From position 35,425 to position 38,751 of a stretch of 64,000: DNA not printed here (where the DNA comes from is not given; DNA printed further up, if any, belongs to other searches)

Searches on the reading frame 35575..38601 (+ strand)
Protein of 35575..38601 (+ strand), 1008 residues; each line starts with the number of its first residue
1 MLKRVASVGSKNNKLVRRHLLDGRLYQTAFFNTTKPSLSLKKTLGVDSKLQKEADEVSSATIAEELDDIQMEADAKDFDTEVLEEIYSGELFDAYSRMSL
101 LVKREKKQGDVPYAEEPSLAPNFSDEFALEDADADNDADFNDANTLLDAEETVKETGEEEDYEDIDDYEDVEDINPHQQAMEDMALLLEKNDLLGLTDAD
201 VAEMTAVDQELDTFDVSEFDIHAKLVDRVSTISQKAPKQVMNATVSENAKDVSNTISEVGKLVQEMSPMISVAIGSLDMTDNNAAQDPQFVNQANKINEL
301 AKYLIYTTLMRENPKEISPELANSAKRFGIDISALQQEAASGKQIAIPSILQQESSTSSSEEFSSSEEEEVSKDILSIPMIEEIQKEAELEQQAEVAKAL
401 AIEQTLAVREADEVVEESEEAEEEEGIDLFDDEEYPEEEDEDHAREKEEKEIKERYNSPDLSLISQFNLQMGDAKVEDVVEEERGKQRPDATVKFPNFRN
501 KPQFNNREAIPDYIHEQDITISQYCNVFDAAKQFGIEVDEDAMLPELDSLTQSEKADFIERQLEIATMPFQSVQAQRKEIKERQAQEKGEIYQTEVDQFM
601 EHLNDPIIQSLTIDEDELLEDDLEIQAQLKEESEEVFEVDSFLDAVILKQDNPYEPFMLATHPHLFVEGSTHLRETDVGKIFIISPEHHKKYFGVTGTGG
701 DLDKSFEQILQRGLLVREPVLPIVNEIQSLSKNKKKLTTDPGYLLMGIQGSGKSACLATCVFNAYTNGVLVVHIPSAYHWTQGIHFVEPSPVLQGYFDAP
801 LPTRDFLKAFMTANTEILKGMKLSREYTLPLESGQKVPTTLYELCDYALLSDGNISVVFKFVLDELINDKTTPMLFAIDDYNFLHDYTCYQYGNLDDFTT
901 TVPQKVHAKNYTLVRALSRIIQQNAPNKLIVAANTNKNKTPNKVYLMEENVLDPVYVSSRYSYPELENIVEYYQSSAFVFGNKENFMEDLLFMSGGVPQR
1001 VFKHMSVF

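Call 3: search_protein_families(library=pfam, proteins=[window:35575-38601:+], max_evalue=0.01)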
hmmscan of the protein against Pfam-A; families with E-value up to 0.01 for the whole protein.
window:35575-38601:+ (1008 aa): 1 family
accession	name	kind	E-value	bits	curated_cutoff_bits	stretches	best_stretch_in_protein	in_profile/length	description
PF10236.15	DAP3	-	3e-34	119.1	23.1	1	714-1003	1-310/311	Mitochondrial ribosomal death-associated protein 3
